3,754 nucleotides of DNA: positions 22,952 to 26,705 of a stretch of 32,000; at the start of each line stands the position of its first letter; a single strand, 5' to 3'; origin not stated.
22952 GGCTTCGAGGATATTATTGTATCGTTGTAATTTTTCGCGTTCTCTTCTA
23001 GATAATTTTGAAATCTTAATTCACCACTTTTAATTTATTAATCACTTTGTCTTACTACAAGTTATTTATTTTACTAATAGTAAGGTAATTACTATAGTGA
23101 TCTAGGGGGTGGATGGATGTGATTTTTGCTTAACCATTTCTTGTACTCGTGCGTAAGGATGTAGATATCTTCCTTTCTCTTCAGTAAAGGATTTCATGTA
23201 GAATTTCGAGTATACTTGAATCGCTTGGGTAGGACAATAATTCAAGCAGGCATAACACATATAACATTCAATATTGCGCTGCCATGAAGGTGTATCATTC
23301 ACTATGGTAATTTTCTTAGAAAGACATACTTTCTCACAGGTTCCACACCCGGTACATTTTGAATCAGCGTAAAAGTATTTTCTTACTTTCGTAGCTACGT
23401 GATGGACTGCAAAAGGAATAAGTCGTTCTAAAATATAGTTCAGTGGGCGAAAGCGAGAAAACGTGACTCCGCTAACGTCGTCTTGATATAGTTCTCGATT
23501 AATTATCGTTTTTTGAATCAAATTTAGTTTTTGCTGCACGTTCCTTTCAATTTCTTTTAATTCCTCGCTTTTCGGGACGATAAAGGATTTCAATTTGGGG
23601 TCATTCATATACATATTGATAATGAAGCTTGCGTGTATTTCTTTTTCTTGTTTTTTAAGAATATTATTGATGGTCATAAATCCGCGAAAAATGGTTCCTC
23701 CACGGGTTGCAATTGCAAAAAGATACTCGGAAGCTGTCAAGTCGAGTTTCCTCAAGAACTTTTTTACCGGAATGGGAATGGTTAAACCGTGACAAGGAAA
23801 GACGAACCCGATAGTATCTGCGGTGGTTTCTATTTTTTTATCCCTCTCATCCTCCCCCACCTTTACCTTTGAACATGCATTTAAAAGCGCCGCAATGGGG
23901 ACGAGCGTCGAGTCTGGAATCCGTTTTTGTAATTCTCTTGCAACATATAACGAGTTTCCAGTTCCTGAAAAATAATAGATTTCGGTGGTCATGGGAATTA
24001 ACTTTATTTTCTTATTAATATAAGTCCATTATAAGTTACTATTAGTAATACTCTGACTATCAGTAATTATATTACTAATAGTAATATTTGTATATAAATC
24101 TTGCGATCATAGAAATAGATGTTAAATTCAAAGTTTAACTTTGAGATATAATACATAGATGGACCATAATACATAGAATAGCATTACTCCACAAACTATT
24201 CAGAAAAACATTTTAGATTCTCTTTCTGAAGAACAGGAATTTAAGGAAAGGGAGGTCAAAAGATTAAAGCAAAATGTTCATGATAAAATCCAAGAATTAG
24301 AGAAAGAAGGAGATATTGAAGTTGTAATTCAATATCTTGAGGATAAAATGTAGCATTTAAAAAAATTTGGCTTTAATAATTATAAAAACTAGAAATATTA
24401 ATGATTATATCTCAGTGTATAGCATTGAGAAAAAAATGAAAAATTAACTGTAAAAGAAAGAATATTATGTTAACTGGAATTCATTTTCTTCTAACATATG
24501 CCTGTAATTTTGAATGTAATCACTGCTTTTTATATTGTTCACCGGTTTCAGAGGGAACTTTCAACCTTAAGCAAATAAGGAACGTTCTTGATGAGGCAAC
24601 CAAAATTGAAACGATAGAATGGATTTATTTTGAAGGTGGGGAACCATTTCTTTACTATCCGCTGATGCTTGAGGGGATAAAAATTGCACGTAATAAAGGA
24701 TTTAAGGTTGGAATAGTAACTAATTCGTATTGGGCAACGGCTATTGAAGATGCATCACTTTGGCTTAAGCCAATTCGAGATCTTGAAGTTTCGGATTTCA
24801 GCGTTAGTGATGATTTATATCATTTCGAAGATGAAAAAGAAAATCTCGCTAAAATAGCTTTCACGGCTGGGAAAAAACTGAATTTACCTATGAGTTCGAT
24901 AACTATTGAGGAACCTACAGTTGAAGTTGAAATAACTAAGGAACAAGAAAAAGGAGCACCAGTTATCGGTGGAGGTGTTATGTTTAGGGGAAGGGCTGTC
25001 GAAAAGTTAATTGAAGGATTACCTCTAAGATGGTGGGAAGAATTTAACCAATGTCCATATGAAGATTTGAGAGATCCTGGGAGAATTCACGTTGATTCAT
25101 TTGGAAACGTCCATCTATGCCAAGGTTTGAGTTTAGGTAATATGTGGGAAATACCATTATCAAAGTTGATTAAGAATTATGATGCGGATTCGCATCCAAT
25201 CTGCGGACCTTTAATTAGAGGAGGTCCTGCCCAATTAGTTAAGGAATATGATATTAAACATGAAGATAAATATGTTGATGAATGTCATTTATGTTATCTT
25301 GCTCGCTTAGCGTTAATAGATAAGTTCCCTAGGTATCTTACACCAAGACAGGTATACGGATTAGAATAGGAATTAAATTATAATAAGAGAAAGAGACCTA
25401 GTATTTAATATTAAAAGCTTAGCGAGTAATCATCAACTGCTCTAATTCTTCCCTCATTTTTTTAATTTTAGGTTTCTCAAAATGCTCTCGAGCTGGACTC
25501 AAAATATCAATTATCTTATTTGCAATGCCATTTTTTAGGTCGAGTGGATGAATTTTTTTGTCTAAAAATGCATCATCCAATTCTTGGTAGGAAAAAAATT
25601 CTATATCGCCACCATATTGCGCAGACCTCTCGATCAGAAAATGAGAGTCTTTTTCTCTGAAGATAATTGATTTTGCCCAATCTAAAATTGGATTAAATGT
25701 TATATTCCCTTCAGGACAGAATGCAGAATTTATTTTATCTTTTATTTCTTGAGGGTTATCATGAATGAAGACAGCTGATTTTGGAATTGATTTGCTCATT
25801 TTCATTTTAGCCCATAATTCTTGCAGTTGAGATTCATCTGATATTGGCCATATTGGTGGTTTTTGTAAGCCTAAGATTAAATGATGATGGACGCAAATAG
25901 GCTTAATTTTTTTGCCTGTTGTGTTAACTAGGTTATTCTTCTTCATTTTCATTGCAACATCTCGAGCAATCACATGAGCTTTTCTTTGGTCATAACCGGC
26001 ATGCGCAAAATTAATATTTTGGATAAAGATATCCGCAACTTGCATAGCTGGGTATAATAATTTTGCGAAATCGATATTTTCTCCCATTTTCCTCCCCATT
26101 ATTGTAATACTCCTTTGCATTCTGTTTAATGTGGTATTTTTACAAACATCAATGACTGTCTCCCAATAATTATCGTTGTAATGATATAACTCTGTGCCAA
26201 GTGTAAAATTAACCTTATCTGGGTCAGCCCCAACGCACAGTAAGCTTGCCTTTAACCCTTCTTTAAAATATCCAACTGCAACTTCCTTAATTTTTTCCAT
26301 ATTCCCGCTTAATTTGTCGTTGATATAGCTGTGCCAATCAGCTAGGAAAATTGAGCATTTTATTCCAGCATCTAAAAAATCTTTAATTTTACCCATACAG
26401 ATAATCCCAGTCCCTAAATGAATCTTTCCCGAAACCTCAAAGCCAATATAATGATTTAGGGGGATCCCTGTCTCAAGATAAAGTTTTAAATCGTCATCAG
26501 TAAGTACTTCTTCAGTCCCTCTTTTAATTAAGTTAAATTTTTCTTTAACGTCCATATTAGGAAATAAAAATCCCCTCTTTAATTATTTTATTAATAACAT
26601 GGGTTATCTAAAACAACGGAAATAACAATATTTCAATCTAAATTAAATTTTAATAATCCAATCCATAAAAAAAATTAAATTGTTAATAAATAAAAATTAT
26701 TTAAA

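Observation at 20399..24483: Accessory cassette bracketed by permuted direct repeats, with no integrase or transposase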

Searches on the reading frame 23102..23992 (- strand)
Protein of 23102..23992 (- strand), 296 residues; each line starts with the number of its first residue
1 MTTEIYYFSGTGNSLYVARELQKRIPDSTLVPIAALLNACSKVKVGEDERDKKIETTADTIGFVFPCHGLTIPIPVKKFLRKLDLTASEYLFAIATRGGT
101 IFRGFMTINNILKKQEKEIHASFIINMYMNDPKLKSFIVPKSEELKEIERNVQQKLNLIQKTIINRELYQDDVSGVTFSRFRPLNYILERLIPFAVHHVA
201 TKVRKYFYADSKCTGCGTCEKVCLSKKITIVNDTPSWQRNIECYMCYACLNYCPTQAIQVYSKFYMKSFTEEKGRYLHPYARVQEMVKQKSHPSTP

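Call 12: search_protein_families(library=pfam, proteins=[window:23102-23992:-], max_evalue=0.01)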
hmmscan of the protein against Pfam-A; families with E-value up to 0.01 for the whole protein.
window:23102-23992:- (296 aa): 13 families
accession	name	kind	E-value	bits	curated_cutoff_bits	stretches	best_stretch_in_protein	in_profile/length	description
PF12838.12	Fer4_7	-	1.1e-08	35.9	27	1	192-225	17-50/52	4Fe-4S dicluster domain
PF13187.11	Fer4_9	-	1.4e-07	31.9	27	1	212-258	1-52/52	4Fe-4S dicluster domain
PF13484.11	Fer4_16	-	8.5e-07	30.1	30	1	242-265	1-23/66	4Fe-4S double cluster binding domain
PF00037.32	Fer4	-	3.5e-06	27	21.1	1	211-223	6-18/24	4Fe-4S binding domain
PF25160.1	LdpA_Fe-S-bd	-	1.4e-05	25.2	27.6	0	209-230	24-45/49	LdpA Fe-S cluster-binding domain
PF13237.11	Fer4_10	-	1.9e-05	24.9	25.5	1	208-254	4-53/53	4Fe-4S dicluster domain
PF13183.11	Fer4_8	-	2.1e-05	25.4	27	0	212-223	4-15/68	4Fe-4S dicluster domain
PF12797.12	Fer4_2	-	0.00026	21.2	24.5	1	207-223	4-20/22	4Fe-4S binding domain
PF17179.9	Fer4_22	-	0.00043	21.5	27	0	194-225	64-93/95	4Fe-4S dicluster domain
PF12798.12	Fer4_3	-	0.00067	20.7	27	0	243-257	1-15/15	4Fe-4S binding domain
PF14697.11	Fer4_21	-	0.00077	20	35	1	210-259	5-58/59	4Fe-4S dicluster domain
PF12837.12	Fer4_6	-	0.00099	19.4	25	1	210-223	6-19/24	4Fe-4S binding domain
PF13534.11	Fer4_17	-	0.0057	17.6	22.2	0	212-223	45-56/61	4Fe-4S dicluster domain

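Call 43: find_encoding_contigs(protein=window:23102-23992:-, flank=6000, max_places=10)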
Protein window:23102-23992:- (296 aa): 14 contigs read that carry it; 10 places shown.
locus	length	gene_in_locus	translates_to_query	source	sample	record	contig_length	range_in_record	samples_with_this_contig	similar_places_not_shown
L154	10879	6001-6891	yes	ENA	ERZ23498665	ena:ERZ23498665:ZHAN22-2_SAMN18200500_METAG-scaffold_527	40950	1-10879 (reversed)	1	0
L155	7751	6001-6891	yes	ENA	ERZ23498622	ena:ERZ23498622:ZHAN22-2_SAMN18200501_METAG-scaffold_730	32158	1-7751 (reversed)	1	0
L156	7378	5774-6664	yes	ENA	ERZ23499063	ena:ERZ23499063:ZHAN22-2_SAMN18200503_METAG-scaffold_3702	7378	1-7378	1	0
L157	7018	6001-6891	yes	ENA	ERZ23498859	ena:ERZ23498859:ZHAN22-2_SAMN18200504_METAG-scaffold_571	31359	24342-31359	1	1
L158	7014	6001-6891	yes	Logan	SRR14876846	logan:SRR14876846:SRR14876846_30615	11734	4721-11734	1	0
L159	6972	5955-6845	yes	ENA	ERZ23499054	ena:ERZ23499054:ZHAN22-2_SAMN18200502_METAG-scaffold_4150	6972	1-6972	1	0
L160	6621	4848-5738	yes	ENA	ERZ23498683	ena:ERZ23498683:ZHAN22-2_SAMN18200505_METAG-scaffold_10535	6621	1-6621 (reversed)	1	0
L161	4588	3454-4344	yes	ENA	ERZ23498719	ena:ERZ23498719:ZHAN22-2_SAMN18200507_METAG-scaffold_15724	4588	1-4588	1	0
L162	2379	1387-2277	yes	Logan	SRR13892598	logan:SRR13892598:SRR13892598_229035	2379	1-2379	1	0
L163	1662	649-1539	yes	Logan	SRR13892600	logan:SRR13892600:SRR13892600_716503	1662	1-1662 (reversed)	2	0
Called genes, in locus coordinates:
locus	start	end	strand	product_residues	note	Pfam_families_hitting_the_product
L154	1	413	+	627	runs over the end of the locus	PF02518:HATPase_c, PF13589:HATPase_c_3, PF01119:DNA_mis_repair, PF08676:MutL_C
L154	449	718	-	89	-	PF00736:EF1_GNE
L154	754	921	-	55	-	PF07754:Ribosomal_aS21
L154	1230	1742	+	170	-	-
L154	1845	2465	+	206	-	PF00702:Hydrolase, PF13419:HAD_2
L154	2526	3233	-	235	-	-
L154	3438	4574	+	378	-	PF00579:tRNA-synt_1b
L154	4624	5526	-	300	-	PF04055:Radical_SAM, PF13353:Fer4_12 (faint)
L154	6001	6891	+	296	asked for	PF12838:Fer4_7 (faint), PF13484:Fer4_16 (faint), PF13183:Fer4_8 (faint), PF25160:LdpA_Fe-S-bd (faint), PF00037:Fer4 (faint), PF13187:Fer4_9 (weak)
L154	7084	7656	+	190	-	-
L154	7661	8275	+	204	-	PF12641:Flavodoxin_3, PF12724:Flavodoxin_5, PF00258:Flavodoxin_1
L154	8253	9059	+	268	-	-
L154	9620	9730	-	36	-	-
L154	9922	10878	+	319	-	?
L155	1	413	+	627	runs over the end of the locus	PF02518:HATPase_c, PF13589:HATPase_c_3, PF01119:DNA_mis_repair, PF08676:MutL_C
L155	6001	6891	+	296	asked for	PF12838:Fer4_7 (faint), PF13484:Fer4_16 (faint), PF13183:Fer4_8 (faint), PF25160:LdpA_Fe-S-bd (faint), PF00037:Fer4 (faint), PF13187:Fer4_9 (weak)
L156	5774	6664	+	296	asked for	PF12838:Fer4_7 (faint), PF13484:Fer4_16 (faint), PF13183:Fer4_8 (faint), PF25160:LdpA_Fe-S-bd (faint), PF00037:Fer4 (faint), PF13187:Fer4_9 (weak)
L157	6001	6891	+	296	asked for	PF12838:Fer4_7 (faint), PF13484:Fer4_16 (faint), PF13183:Fer4_8 (faint), PF25160:LdpA_Fe-S-bd (faint), PF00037:Fer4 (faint), PF13187:Fer4_9 (weak)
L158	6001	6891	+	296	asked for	PF12838:Fer4_7 (faint), PF13484:Fer4_16 (faint), PF13183:Fer4_8 (faint), PF25160:LdpA_Fe-S-bd (faint), PF00037:Fer4 (faint), PF13187:Fer4_9 (weak)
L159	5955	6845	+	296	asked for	PF12838:Fer4_7 (faint), PF13484:Fer4_16 (faint), PF13183:Fer4_8 (faint), PF25160:LdpA_Fe-S-bd (faint), PF00037:Fer4 (faint), PF13187:Fer4_9 (weak)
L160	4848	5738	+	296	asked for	PF12838:Fer4_7 (faint), PF13484:Fer4_16 (faint), PF13183:Fer4_8 (faint), PF25160:LdpA_Fe-S-bd (faint), PF00037:Fer4 (faint), PF13187:Fer4_9 (weak)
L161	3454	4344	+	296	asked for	PF12838:Fer4_7 (faint), PF13484:Fer4_16 (faint), PF13183:Fer4_8 (faint), PF25160:LdpA_Fe-S-bd (faint), PF00037:Fer4 (faint), PF13187:Fer4_9 (weak)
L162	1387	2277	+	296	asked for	PF12838:Fer4_7 (faint), PF13484:Fer4_16 (faint), PF13183:Fer4_8 (faint), PF25160:LdpA_Fe-S-bd (faint), PF00037:Fer4 (faint), PF13187:Fer4_9 (weak)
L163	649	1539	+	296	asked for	PF12838:Fer4_7 (faint), PF13484:Fer4_16 (faint), PF13183:Fer4_8 (faint), PF25160:LdpA_Fe-S-bd (faint), PF00037:Fer4 (faint), PF13187:Fer4_9 (weak)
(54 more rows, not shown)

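Call 46: search_protein_families(library=ncbifam, proteins=[window:23102-23992:-], max_evalue=0.001)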
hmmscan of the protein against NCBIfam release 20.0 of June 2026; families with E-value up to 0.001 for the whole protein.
window:23102-23992:- (296 aa): 33 families (the best 25 are shown)
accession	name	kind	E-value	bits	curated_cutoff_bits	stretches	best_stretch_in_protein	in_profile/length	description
NF038196.1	ferrodoxin_EFR1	subfamily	2.4e-53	181.7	75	1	5-276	1-241/242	EFR1 family ferrodoxin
NF040864.1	HgcB_ferredoxin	equivalog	3.6e-09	36.3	99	1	207-262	10-65/93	mercury methylation ferredoxin HgcB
NF006221.0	PRK08348.1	subfamily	9.6e-09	35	124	1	205-278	38-112/136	NADH-plastoquinone oxidoreductase subunit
NF043039.1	HgcAB_like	equivalog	9.8e-09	35.2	285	1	205-259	294-350/350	HgcAB-like fusion protein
NF043069.1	T4HPD_activ_SAM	equivalog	7e-08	32.2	425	1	205-263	45-102/299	trans-4-hydroxy-L-proline dehydratase activase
NF040770.1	hetero_SS_HdrA2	exception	8.8e-08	30.7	1100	1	210-261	576-626/777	CoB-CoM heterodisulfide reductase HdrA2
NF006076.0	PRK08222.1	equivalog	9.7e-08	32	270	1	193-268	19-100/181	hydrogenase 4 subunit H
TIGR02494.1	PFLE_PFLC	subfamily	6.6e-07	28.9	174.35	1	204-264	41-103/293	glycyl-radical enzyme activating protein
TIGR01971.1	NuoI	subfamily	6.7e-07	28.9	113.05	1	202-272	34-112/121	NADH-quinone oxidoreductase, chain I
TIGR03294.1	FrhG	equivalog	8.9e-07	28.9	245.5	1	209-257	172-219/228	coenzyme F420 hydrogenase subunit gamma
NF005504.0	PRK07118.1-3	equivalog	1.3e-06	28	437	1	210-260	218-267/293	Fe-S cluster domain-containing protein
NF009053.0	PRK12387.1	subfamily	3.1e-06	27.1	204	1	194-267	20-99/180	formate hydrogenlyase complex iron-sulfur subunit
NF058577.1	FdxA_fam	equivalog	3.7e-06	27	65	0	242-262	8-28/52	4Fe-4S ferredoxin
TIGR01944.1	rnfB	subfamily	1.4e-05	24.7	68.7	1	207-263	109-165/190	RnfABCDGE type electron transport complex subunit B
NF045874.1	Vhu_polyferre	exception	1.5e-05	23.9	600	1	205-261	53-246/381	F420-non-reducing hydrogenase associated-polyferredoxin VhuB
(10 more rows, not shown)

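Call 52: find_homologous_proteins(query=window:23102-23992:-, max_evalue=1e-60)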
Query window:23102-23992:- (296 aa): 914 proteins with E <= 1e-60 among 2416 candidates; the best 120 are listed. Only proteins of 162 to 518 residues were searched: fused or split forms outside these lengths cannot appear, so this answer is no evidence that the protein stands alone or is whole; lengths 'longer' or 'shorter' looks for them.
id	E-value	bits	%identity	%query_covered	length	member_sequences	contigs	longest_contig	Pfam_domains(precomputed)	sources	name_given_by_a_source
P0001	5.3e-193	658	96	100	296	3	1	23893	PF00037.33,PF13484.12,PF12838.13,PF25160.2,PF13237.12,PF13187.12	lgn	-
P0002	1.1e-190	650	95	100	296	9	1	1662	PF00037.33,PF12838.13,PF13187.12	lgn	-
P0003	1.3e-161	555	81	99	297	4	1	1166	PF13484.12,PF12838.13,PF13187.12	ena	-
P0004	2.7e-160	550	81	99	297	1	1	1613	PF13484.12,PF12838.13,PF13187.12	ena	-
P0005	2.9e-144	498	75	100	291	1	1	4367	PF00037.33,PF13484.12,PF12838.13,PF13187.12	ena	-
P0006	1.2e-143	496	74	100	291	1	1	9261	PF00037.33,PF13484.12,PF12838.13,PF13187.12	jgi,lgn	-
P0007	5.2e-143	493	74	100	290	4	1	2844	PF12838.13,PF13187.12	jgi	-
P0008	5.8e-143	493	74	100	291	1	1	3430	PF00037.33,PF13484.12,PF12838.13,PF13187.12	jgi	-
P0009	1.2e-142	492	73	100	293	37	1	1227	PF12838.13,PF13187.12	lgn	-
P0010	3.1e-142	491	73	100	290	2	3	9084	PF12838.13,PF25160.2,PF13187.12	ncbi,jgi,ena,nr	ncbi:MAG: EFR1 family ferrodoxin [Candidatus Lokiarchaeota archaeon]|nr:EFR1 family ferrodoxin [Cand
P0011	1.2e-141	489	74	100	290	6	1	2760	PF12797.13,PF00037.33,PF13484.12,PF12838.13,PF13187.12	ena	-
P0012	3.2e-136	471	71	99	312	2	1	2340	PF12838.13,PF13187.12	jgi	-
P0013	1.7e-134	466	68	98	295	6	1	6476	PF14697.12,PF00037.33,PF13484.12,PF12838.13,PF25160.2,PF13237.12,PF13187.12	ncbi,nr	ncbi:MAG: EFR1 family ferrodoxin [Candidatus Lokiarchaeota archaeon]|nr:EFR1 family ferrodoxin [Cand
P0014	8.4e-134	463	70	100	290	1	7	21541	PF00037.33,PF13484.12,PF12838.13,PF25160.2,PF13187.12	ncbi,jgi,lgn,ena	-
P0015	1.7e-132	459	68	98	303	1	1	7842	PF14697.12,PF12797.13,PF12837.13,PF00037.33,PF13484.12,PF12838.13,PF13237.12,PF13187.12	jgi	-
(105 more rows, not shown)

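Call 53: find_encoding_contigs(protein=P0001, flank=8000, max_places=6)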
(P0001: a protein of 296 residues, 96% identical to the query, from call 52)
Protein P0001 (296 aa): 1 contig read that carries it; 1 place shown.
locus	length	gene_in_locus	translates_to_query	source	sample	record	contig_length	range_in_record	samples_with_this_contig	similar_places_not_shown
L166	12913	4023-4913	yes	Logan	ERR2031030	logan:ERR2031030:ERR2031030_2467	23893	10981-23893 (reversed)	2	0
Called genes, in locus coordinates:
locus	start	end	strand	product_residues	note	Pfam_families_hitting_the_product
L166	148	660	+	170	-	PF16221:HTH_47 (weak)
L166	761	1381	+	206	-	PF00702:Hydrolase, PF13419:HAD_2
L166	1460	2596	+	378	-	PF00579:tRNA-synt_1b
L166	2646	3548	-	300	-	PF04055:Radical_SAM, PF13353:Fer4_12 (faint)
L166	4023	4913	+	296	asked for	PF12838:Fer4_7 (faint), PF13484:Fer4_16 (faint), PF25160:LdpA_Fe-S-bd (faint), PF00037:Fer4 (faint), PF13187:Fer4_9 (weak), PF13237:Fer4_10 (faint)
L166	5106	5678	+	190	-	PF00440:TetR_N (weak)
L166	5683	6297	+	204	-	PF12641:Flavodoxin_3, PF12724:Flavodoxin_5, PF00258:Flavodoxin_1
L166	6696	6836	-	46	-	PF02151:UVR (weak)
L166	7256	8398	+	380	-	PF00022:Actin, PF06723:MreB_Mbl (faint)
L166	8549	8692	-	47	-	-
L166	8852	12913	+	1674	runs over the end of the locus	PF13426:PAS_9, PF08447:PAS_3, PF00989:PAS, PF08447:PAS_3, PF08448:PAS_4, PF13426:PAS_9, PF00989:PAS, PF08448:PAS_4, +27 more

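Call 58: find_encoding_contigs(protein=P0004, flank=5000, max_places=4)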
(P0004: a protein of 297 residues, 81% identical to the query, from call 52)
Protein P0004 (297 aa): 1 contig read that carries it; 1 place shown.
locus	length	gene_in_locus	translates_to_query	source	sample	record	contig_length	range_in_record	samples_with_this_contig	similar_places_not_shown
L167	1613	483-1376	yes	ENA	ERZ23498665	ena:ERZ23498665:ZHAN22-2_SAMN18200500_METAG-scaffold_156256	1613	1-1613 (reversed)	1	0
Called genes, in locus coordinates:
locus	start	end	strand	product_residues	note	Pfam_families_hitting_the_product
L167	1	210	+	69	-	?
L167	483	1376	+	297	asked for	PF12838:Fer4_7 (faint), PF13484:Fer4_16 (faint), PF13187:Fer4_9 (weak)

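Call 59: find_encoding_contigs(protein=P0006, flank=6000, max_places=4)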
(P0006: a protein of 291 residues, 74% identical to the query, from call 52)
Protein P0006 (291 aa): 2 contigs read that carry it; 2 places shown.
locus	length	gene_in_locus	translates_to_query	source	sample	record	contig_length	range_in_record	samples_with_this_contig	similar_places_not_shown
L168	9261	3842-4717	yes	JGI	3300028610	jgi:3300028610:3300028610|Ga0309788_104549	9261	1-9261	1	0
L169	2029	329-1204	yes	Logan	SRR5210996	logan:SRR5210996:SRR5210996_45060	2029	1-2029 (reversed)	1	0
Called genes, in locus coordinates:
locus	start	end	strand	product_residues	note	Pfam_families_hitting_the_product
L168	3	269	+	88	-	?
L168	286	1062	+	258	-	PF02463:SMC_N (weak), PF00005:ABC_tran, PF13304:AAA_21 (faint)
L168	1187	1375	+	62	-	PF05368:NmrA, PF13460:NAD_binding_10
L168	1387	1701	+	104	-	PF13460:NAD_binding_10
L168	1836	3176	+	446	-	-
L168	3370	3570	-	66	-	-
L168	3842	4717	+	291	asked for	PF12838:Fer4_7 (faint), PF13484:Fer4_16 (faint), PF00037:Fer4 (faint), PF13187:Fer4_9 (weak)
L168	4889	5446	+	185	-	-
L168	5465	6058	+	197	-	PF12641:Flavodoxin_3 (weak), PF12724:Flavodoxin_5, PF00258:Flavodoxin_1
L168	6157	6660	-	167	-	-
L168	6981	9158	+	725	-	PF02730:AFOR_N, PF01314:AFOR_C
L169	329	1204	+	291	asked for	PF12838:Fer4_7 (faint), PF13484:Fer4_16 (faint), PF00037:Fer4 (faint), PF13187:Fer4_9 (weak)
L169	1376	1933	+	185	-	-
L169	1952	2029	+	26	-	?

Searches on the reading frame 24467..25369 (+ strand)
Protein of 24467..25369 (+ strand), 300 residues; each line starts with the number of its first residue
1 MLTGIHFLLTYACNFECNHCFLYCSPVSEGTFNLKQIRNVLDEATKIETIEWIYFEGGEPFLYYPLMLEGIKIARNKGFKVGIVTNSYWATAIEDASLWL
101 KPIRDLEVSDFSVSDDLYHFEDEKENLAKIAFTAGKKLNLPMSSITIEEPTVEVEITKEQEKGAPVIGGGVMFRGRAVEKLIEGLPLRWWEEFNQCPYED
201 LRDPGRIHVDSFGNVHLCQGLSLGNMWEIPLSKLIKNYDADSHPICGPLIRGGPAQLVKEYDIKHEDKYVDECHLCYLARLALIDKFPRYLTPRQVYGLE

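Call 12: search_protein_families(library=pfam, proteins=[window:24467-25369:+], max_evalue=0.01)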
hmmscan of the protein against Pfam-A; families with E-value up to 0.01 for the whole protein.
window:24467-25369:+ (300 aa): 2 families
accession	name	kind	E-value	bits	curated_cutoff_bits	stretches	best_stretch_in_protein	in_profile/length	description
PF04055.27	Radical_SAM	-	3.3e-09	37.6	29.5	1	9-98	3-96/166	Radical SAM superfamily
PF13353.11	Fer4_12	-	0.00033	21.4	22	1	9-95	11-99/137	4Fe-4S single cluster domain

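Call 34: find_related_loci(query=window:24467-25369:+, collection=metagenome_contigs, flank=6000)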
Query window:24467-25369:+ (300 aa) in metagenome_contigs; peptide patterns used: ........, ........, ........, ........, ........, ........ (x = any residue, [..] = any of these).
600 stretches matched a pattern (row limit reached: there are more); 591 encode a relative of the query (tblastn E <= 1e-3); the best 80 are kept; 80 distinct loci.
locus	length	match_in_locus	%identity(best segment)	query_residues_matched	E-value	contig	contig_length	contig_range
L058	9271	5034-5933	92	1-300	0e+0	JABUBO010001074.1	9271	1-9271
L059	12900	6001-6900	89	1-300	0e+0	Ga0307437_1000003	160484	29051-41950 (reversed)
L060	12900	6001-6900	89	1-300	0e+0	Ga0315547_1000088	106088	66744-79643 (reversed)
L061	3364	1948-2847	73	1-300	4e-164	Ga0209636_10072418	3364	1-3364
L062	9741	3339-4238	72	1-300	1e-153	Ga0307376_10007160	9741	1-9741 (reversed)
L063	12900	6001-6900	72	1-300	1e-153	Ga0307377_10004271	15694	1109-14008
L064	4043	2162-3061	73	1-300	4e-158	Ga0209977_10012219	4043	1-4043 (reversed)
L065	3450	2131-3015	73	1-299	2e-159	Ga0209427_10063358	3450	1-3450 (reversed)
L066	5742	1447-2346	70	1-300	2e-154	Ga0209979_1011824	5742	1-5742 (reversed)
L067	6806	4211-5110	70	1-300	1e-153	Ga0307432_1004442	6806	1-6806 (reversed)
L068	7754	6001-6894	72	1-300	7e-153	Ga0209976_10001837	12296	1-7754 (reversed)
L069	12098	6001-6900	72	1-300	7e-153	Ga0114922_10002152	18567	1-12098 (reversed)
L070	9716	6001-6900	72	1-300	2e-152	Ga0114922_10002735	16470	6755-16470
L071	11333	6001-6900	69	1-300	1e-152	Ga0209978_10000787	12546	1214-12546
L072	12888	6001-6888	72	1-300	4e-152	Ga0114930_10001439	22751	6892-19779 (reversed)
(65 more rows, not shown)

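Call 46: search_protein_families(library=ncbifam, proteins=[window:24467-25369:+], max_evalue=0.001)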
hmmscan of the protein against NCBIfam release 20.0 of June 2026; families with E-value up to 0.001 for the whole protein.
window:24467-25369:+ (300 aa): 26 families (the best 25 are shown)
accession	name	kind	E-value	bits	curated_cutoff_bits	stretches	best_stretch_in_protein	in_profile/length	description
TIGR04078.1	rSAM_yydG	equivalog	4.7e-21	75.6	300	1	9-137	7-135/309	YydG family radical SAM peptide epimerase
NF038283.1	viperin_w_prok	equivalog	8.1e-13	48.2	180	1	5-88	4-93/281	viperin family antiviral radical SAM protein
TIGR04317.1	W_rSAM_matur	equivalog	1.1e-11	44.5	380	1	9-161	10-159/349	tungsten cofactor oxidoreductase radical SAM maturase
TIGR03962.1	mycofact_rSAM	equivalog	8.6e-07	28.4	265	1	7-93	16-100/339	mycofactocin radical SAM maturase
TIGR02495.1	NrdG2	equivalog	9.1e-07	28.4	131.15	1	10-91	23-103/193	anaerobic ribonucleoside-triphosphate reductase activating protein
TIGR04133.1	rSAM_w_lipo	hypoth_equivalog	1.5e-06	27.4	425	1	5-124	26-147/350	TIGR04133 family radical SAM/SPASM protein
NF049973.1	radical_Rv1681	equivalog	1.5e-06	27.4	380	1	11-65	80-134/326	Rv1681 family radical SAM protein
TIGR04082.1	rSAM_for_selen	equivalog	2e-06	26.9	350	1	8-95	204-291/516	thio(seleno)oxazole modification radical SAM maturase SbtM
TIGR04055.1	rSAM_NirJ2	equivalog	2.2e-06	27.4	500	1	9-92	6-87/326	putative heme d1 biosynthesis radical SAM protein NirJ2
TIGR04251.1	SCM_rSAM_ScmF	equivalog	4.4e-06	26.3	400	1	2-91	3-94/353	SynChlorMet cassette radical SAM/SPASM protein ScmF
NF045702.1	rSAM_GDGT_ether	equivalog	6.2e-06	25.1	450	1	9-90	92-176/486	tetraether lipid synthase Tes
TIGR04051.1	rSAM_NirJ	equivalog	8.3e-06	25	515.45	1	9-87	8-85/354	heme d1 biosynthesis radical SAM protein NirJ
TIGR04347.1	pseudo_SAM_Halo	equivalog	1.1e-05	24.9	525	0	9-98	44-132/390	TIGR04347 family pseudo-SAM/SPASM protein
NF012164.0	AlbA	equivalog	2.8e-05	22.8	850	1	6-87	116-195/442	subtilosin maturase AlbA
NF045646.2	rSAM_Se_TrsS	equivalog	3.5e-05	22.5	490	1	9-81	92-163/441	radical SAM (seleno)protein TrsS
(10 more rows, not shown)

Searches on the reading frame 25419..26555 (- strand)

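Call 12: search_protein_families(library=pfam, proteins=[window:25419-26555:-], max_evalue=0.01)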
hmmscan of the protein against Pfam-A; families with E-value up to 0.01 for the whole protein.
window:25419-26555:- (378 aa): 1 family
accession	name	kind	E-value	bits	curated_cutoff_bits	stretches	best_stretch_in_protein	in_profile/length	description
PF00579.31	tRNA-synt_1b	-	5.9e-37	128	21.1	1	32-352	5-291/292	tRNA synthetases class I (W and Y)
